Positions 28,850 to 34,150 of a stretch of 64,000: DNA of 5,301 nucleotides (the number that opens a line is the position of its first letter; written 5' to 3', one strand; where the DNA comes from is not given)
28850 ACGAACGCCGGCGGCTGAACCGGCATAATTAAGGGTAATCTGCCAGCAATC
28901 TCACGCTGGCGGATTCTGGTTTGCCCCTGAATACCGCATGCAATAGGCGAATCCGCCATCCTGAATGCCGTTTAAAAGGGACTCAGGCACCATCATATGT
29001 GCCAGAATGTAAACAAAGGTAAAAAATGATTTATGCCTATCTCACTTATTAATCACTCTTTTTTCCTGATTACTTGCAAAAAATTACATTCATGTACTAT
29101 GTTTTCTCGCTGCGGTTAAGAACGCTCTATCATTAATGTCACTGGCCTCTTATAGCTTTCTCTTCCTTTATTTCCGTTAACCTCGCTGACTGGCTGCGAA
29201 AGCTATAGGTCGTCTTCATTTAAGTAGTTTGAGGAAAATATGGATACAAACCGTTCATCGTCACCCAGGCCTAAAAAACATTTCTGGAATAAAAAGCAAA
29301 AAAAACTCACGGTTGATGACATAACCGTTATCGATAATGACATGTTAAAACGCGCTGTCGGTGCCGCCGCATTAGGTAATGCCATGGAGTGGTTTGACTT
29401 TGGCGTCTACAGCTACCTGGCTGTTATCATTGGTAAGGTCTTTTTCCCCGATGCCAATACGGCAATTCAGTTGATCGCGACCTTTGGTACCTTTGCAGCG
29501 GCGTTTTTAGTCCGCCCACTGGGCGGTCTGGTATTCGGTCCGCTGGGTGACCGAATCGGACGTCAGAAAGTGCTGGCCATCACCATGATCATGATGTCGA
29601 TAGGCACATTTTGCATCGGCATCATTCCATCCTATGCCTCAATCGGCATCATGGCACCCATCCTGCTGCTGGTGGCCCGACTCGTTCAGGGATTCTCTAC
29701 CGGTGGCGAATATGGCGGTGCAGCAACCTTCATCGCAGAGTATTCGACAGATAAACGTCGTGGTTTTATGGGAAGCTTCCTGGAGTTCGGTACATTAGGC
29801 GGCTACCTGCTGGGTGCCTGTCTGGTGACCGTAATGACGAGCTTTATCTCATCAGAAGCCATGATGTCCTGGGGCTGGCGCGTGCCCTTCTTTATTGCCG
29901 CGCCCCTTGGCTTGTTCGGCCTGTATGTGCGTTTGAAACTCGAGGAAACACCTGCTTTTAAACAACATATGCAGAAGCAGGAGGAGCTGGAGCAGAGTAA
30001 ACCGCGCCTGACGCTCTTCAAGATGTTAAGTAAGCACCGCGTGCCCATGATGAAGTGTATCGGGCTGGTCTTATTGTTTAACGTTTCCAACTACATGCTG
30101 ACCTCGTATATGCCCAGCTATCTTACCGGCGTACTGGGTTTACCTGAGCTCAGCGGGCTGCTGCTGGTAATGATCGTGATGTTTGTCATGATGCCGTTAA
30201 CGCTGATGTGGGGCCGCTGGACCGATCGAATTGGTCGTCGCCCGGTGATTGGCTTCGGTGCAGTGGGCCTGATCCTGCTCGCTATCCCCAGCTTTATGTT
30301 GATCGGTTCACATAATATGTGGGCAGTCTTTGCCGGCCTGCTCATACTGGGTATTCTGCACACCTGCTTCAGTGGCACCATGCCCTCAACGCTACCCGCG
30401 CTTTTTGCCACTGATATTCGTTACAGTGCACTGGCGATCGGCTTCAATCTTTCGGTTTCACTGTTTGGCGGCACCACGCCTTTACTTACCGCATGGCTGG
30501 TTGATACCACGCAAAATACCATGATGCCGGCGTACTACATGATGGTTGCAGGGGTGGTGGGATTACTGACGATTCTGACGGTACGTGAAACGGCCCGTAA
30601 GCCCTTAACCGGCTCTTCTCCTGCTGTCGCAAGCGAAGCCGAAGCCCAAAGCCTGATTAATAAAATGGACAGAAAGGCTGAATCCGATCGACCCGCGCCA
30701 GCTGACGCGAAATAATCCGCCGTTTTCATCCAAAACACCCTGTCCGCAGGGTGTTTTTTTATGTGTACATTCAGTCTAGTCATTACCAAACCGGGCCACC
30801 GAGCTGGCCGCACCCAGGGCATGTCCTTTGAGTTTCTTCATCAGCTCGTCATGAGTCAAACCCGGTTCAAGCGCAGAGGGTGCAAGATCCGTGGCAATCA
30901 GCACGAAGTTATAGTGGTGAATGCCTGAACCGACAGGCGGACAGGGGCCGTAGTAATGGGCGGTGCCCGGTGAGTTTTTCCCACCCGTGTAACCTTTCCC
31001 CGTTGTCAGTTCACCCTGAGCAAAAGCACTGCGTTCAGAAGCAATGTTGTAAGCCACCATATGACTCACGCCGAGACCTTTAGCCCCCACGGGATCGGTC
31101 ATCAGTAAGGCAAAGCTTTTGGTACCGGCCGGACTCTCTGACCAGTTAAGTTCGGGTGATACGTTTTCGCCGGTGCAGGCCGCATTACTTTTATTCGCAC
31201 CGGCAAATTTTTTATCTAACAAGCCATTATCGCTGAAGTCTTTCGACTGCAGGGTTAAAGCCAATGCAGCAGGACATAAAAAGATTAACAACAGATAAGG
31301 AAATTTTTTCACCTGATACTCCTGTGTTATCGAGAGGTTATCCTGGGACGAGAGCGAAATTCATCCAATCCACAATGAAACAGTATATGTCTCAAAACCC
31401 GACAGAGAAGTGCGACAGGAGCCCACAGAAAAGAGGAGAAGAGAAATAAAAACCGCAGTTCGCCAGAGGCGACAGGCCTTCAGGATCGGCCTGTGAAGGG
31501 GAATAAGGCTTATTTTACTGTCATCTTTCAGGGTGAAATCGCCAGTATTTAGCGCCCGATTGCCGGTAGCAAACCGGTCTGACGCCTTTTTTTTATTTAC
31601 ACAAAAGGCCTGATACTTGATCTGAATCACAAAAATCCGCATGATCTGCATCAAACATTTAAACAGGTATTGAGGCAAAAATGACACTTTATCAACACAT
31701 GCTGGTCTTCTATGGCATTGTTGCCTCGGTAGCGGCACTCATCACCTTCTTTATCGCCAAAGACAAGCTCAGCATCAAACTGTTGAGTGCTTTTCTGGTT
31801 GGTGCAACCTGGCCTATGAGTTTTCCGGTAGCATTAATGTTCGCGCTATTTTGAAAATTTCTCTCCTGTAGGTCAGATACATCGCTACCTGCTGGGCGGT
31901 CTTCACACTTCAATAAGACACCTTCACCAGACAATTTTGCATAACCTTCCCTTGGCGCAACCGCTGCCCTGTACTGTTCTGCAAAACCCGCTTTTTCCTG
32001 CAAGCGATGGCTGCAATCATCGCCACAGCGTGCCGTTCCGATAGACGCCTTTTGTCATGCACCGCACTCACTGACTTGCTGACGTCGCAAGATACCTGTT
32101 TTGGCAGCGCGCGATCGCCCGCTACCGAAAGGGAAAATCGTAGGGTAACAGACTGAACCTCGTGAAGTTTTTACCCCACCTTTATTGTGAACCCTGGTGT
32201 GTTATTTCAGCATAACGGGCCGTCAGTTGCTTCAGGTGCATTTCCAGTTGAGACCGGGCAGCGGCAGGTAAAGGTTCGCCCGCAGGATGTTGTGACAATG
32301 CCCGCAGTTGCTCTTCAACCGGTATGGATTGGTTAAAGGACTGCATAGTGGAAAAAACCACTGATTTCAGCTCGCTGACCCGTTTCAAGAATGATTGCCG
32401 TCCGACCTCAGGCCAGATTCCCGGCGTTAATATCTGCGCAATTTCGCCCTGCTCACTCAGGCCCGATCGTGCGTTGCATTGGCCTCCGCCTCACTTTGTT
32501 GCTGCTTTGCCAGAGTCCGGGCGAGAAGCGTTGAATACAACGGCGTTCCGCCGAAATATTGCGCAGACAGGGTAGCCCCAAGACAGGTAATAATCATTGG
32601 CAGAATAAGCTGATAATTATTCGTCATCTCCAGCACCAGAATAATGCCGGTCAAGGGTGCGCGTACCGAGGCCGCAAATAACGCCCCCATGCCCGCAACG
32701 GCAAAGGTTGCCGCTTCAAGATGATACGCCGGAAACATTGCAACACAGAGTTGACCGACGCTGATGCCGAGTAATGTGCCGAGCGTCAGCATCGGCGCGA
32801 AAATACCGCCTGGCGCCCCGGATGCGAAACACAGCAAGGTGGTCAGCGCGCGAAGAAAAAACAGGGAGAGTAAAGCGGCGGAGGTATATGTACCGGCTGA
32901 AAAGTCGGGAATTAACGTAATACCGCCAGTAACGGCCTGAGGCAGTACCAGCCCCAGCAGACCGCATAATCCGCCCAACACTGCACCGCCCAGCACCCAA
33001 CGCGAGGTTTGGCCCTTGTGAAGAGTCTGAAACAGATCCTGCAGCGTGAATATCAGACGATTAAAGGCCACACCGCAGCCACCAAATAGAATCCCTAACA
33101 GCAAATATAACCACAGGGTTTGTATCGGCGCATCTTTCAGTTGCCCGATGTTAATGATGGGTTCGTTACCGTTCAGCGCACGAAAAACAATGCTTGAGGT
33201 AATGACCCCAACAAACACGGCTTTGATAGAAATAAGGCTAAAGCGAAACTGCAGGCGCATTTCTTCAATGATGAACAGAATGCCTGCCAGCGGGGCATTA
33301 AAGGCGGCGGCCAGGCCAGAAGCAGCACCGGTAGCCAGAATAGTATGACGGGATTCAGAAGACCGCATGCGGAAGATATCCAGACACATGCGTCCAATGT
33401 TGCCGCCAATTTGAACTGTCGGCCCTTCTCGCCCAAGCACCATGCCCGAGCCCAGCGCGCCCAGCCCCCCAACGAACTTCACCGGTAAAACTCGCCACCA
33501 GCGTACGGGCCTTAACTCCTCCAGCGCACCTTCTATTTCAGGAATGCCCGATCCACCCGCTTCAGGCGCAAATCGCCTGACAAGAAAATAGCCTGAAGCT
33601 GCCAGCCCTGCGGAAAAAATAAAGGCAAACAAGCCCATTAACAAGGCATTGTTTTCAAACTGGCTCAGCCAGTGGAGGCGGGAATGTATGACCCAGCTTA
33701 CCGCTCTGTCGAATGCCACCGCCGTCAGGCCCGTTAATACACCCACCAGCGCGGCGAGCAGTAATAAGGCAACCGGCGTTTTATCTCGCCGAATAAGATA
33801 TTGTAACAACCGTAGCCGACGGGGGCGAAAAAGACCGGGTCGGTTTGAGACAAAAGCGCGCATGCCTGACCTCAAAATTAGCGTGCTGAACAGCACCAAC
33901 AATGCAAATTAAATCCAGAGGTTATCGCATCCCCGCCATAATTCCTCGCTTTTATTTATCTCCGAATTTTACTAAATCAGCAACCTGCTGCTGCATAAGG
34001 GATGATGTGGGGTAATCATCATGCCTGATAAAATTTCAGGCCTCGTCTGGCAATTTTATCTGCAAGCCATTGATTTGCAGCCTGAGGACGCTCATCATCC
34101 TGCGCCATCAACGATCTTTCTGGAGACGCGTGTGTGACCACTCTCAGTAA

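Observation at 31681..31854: Unannotated orphan GhoT/OrtT-family membrane toxin gene (57 aa)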

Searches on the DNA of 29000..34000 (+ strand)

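Call 10: search_dna_similar(query=window:29000-34000:+, collection=plasmids, mode=near, max_rows=12)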
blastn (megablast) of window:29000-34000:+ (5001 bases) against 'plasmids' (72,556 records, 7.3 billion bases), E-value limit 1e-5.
Records with a match: 34; places in all: 43; records where one place covers at least 80% of the query: 6.
Best place of each record, by identity: >=99% 5; 95-99% 10; 80-90% 10; 60-80% 9.
By first word of the organism name: Pantoea 34.
By predicted mobility (MOB-suite, as given by PLSDB): non-mobilizable 34.
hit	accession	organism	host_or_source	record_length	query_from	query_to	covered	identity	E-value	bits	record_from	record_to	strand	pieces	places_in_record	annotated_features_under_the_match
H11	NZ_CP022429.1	Pantoea ananatis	rice,cell culture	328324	1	5001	100%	99.1%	0e+0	8986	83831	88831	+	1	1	proP: glycine betaine/L-proline transporter ProP | clcA: H(+)/Cl(-) exchange transporter ClcA | YbhB/YbcL family Raf kinase inhibitor-like protein | GhoT/OrtT family toxin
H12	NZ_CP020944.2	Pantoea ananatis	Allium cepa,tissue sample,Toombs County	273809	1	5001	100%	99.0%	0e+0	8959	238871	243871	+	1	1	proP: glycine betaine/L-proline transporter ProP | clcA: H(+)/Cl(-) exchange transporter ClcA | YbhB/YbcL family Raf kinase inhibitor-like protein | GhoT/OrtT family toxin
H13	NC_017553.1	Pantoea ananatis PA13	-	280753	1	5001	100%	99.0%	0e+0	8957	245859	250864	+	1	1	proP: glycine betaine/L-proline transporter ProP | clcA: H(+)/Cl(-) exchange transporter ClcA | YbhB/YbcL family Raf kinase inhibitor-like protein | GhoT/OrtT family toxin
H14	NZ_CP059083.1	Pantoea ananatis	Allium cepa,onion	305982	1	5001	100%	98.9%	0e+0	8940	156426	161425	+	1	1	proP: glycine betaine/L-proline transporter ProP | clcA: H(+)/Cl(-) exchange transporter ClcA | YbhB/YbcL family Raf kinase inhibitor-like protein | GhoT/OrtT family toxin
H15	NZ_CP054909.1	Pantoea ananatis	-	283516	1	5001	100%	98.9%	0e+0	8918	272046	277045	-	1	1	proP: glycine betaine/L-proline transporter ProP | clcA: H(+)/Cl(-) exchange transporter ClcA | YbhB/YbcL family Raf kinase inhibitor-like protein | GhoT/OrtT family toxin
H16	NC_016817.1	Pantoea ananatis LMG 5342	-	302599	1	5001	100%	98.8%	0e+0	8894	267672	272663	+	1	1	proP: glycine betaine/L-proline transporter ProP | clcA: H(+)/Cl(-) exchange transporter ClcA | YbhB/YbcL family Raf kinase inhibitor-like protein | GhoT/OrtT family toxin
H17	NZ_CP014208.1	Pantoea ananatis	rice,Whole organism,environmental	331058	1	3381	68%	99.3%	0e+0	6122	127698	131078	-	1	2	proP: glycine betaine/L-proline transporter ProP | YbhB/YbcL family Raf kinase inhibitor-like protein | VasL domain-containing protein | GhoT/OrtT family toxin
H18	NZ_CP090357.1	Pantoea ananatis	mixed culture,plant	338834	1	3381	68%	99.1%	0e+0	6083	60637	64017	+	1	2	proP: glycine betaine/L-proline transporter ProP | YbhB/YbcL family Raf kinase inhibitor-like protein | VasL domain-containing protein | GhoT/OrtT family toxin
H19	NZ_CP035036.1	Pantoea ananatis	tissue sample,sugarcane root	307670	1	3381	68%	99.1%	0e+0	6074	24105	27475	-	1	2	YbhB/YbcL family Raf kinase inhibitor-like protein | VasL domain-containing protein | GhoT/OrtT family toxin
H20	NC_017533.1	Pantoea ananatis AJ13355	-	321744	1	3381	68%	98.6%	0e+0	5989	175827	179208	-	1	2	YbhB/YbcL family Raf kinase inhibitor-like protein | VasL domain-containing protein | GhoT/OrtT family toxin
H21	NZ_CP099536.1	Pantoea ananatis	Oryza sativa,cell culture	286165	1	3381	68%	95.9%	0e+0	5476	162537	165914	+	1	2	proP: glycine betaine/L-proline transporter ProP | YbhB/YbcL family Raf kinase inhibitor-like protein | VasL domain-containing protein | GhoT/OrtT family toxin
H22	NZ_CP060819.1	Pantoea ananatis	Laodelphax striatellus,cell ...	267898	1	3381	68%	95.7%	0e+0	5433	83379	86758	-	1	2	proP: glycine betaine/L-proline transporter ProP | YbhB/YbcL family Raf kinase inhibitor-like protein | GhoT/OrtT family toxin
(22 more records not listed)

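Call 13: get_annotated_region(hit=H11, flank=6000)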
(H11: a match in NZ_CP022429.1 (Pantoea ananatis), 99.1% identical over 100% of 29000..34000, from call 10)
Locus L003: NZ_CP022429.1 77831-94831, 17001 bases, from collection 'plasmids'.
description: Pantoea ananatis strain YJ76 plasmid p_unamed1
organism: Pantoea ananatis (NCBI taxid 553)
taxonomy: Bacteria; Pseudomonadota; Gammaproteobacteria; Enterobacterales; Erwiniaceae; Pantoea; Pantoea ananatis
host: -; source: rice,cell culture; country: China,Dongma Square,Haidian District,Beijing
typing (MOB-suite, as given by PLSDB): non-mobilizable; replicon rep_cluster_1232
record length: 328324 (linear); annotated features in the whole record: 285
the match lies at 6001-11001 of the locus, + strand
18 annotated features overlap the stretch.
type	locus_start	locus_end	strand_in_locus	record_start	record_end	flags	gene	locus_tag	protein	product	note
CDS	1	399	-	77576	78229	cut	-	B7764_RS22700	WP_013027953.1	SDR family oxidoreductase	-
CDS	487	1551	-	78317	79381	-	-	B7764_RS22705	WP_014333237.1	SDR family oxidoreductase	-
CDS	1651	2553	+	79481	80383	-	-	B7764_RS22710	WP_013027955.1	LysR family transcriptional regulator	-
CDS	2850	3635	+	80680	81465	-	-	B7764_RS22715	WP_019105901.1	CDP-diacylglycerol diphosphatase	-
CDS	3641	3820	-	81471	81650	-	-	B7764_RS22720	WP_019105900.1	hypothetical protein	-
CDS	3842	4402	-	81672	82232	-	-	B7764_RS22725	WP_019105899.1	alpha/beta hydrolase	-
CDS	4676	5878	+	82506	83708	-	-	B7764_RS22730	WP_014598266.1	MFS transporter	GO:0055085 - transmembrane transport [Evidence IEA]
CDS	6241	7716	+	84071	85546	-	proP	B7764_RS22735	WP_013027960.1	glycine betaine/L-proline transporter ProP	GO:0055085 - transmembrane transport [Evidence IEA]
CDS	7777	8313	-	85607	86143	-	-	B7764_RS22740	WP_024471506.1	YbhB/YbcL family Raf kinase inhibitor-like protein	-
CDS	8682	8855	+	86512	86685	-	-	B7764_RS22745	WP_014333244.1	GhoT/OrtT family toxin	-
CDS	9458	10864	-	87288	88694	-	clcA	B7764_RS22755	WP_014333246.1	H(+)/Cl(-) exchange transporter ClcA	GO:0006821 - chloride transport [Evidence IEA]; GO:0055085 - transmembrane transport [Evidence IEA]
CDS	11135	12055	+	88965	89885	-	glsB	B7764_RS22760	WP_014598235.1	glutaminase B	GO:0006541 - glutamine metabolic process [Evidence IEA]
CDS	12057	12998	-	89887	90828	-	-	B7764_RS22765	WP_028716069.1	D-2-hydroxyacid dehydrogenase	-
CDS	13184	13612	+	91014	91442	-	-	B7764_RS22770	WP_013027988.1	DUF2946 domain-containing protein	-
CDS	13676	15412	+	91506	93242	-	-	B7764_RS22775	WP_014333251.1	DUF2534 family protein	-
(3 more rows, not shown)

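Call 14: get_annotated_region(hit=H17, flank=8000)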
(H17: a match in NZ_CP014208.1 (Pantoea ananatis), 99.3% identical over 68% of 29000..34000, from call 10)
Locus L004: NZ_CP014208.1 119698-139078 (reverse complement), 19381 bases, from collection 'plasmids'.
description: Pantoea ananatis strain R100 plasmid unnamed, complete sequence
organism: Pantoea ananatis (NCBI taxid 553)
taxonomy: Bacteria; Pseudomonadota; Gammaproteobacteria; Enterobacterales; Erwiniaceae; Pantoea; Pantoea ananatis
host: -; source: rice,Whole organism,environmental; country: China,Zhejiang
typing (MOB-suite, as given by PLSDB): non-mobilizable; replicon rep_cluster_1232
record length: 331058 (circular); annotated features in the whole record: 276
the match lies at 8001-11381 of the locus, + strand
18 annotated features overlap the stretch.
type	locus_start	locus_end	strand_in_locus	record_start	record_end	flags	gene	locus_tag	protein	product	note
CDS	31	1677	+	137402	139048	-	fumA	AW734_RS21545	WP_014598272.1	class I fumarate hydratase FumA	-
CDS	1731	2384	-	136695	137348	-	-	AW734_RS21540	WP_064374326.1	SDR family oxidoreductase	-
CDS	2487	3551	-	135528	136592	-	-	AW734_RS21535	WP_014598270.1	SDR family oxidoreductase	-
CDS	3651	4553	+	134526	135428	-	-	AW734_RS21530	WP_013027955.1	LysR family transcriptional regulator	-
CDS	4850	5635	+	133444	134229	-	-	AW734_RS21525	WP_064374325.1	CDP-diacylglycerol diphosphatase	-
CDS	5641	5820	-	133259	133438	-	-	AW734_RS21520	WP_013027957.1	hypothetical protein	-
CDS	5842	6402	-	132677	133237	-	-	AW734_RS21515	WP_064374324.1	alpha/beta hydrolase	-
CDS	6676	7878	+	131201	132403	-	-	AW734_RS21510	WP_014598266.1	MFS transporter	GO:0055085 - transmembrane transport [Evidence IEA]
CDS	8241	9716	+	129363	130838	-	proP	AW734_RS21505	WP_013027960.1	glycine betaine/L-proline transporter ProP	GO:0055085 - transmembrane transport [Evidence IEA]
CDS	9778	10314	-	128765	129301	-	-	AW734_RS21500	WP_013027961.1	YbhB/YbcL family Raf kinase inhibitor-like protein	-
CDS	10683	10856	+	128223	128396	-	-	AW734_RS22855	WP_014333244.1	GhoT/OrtT family toxin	-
CDS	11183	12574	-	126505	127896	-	-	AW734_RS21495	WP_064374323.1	VasL domain-containing protein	-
CDS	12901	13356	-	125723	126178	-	tssE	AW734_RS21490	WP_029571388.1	type VI secretion system baseplate subunit TssE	GO:0033103 - protein secretion by the type VI secretion system [Evidence IEA]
CDS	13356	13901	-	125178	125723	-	tssJ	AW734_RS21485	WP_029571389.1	type VI secretion system lipoprotein TssJ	GO:0033103 - protein secretion by the type VI secretion system [Evidence IEA]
CDS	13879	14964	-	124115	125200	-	tssG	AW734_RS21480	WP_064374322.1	type VI secretion system baseplate subunit TssG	GO:0033103 - protein secretion by the type VI secretion system [Evidence IEA]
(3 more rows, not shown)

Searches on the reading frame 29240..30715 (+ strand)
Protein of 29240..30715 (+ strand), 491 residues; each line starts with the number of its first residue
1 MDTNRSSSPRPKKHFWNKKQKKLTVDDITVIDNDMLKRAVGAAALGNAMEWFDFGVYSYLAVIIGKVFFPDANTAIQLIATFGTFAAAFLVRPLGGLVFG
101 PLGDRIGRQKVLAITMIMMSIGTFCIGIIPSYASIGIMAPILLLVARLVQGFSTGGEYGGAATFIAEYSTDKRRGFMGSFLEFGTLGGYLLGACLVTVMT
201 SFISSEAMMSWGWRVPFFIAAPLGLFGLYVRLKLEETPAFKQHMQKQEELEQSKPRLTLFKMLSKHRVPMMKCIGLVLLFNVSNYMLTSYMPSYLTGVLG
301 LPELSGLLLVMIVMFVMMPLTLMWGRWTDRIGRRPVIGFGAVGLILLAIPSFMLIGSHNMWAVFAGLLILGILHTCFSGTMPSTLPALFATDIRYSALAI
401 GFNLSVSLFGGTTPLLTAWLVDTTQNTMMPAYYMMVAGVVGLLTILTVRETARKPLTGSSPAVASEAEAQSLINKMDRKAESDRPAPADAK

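Call 3: search_protein_families(library=pfam, proteins=[window:29240-30715:+], max_evalue=0.01)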
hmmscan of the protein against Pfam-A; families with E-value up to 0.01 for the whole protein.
window:29240-30715:+ (491 aa): 2 families
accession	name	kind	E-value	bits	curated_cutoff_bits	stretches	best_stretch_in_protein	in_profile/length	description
PF00083.30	Sugar_tr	-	3.9e-51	174.8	22.3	2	43-253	5-210/452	Sugar (and other) transporter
PF07690.21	MFS_1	-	3.8e-47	161.3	33.4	2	47-395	5-329/347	Major Facilitator Superfamily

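Call 4: search_protein_families(library=ncbifam, proteins=[window:29240-30715:+], max_evalue=0.01)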
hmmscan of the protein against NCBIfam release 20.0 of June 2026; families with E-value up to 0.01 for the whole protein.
window:29240-30715:+ (491 aa): 23 families
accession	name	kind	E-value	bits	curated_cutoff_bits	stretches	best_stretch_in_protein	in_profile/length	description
NF007927.0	PRK10642.1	equivalog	3.2e-182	606.8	544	1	17-478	4-468/500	glycine betaine/L-proline transporter ProP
TIGR00883.1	2A0106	subfamily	2.5e-128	428.5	443.45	1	46-442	1-400/400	metabolite/H+ symporter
NF011656.1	PRK15075.1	subfamily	5.7e-85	285.7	445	1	40-452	9-415/419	tricarballylate/proton symporter TcuC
NF007414.0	PRK09952.1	equivalog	1.3e-74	251.5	538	1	36-452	20-436/438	shikimate transporter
NF007710.0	PRK10406.1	subfamily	2.5e-71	241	550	1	37-449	21-424/432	MFS family transporter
NF003024.0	PRK03893.1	subfamily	4.3e-29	101.7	604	2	37-251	20-212/497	sialate:H+ symport family MFS transporter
TIGR00891.1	2A0112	subfamily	1.5e-28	100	552.9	1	39-422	13-389/405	sialate:H+ symport family MFS transporter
TIGR00895.1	2A0115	subfamily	1.5e-21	76.8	418.55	1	34-421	13-398/398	aromatic acid/H+ symport family MFS transporter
NF008963.0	PRK12307.1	equivalog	9e-21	74.5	637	1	36-425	16-385/426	MFS transporter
TIGR00880.1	2_A_01_02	superfamily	7.1e-14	52.1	131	2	94-226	9-129/141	multidrug resistance protein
TIGR00887.1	2A0109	equivalog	2.1e-13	50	610.3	1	38-252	16-242/502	phosphate:H+ symporter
NF049980.1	SfMCT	equivalog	1.9e-10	40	320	1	83-435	41-375/378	L-lactate MFS transporter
TIGR00879.1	SP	subfamily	3.1e-10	39.2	237.8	1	43-257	62-267/510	sugar porter family MFS transporter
NF053813.1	MFS_TcaB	equivalog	9.3e-08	31.2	475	1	92-280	54-226/396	putative multidrug effflux MFS transporter TcaB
NF008654.0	PRK11652.1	equivalog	1.5e-07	30.7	479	1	90-243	55-193/397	multidrug efflux MFS transporter EmrD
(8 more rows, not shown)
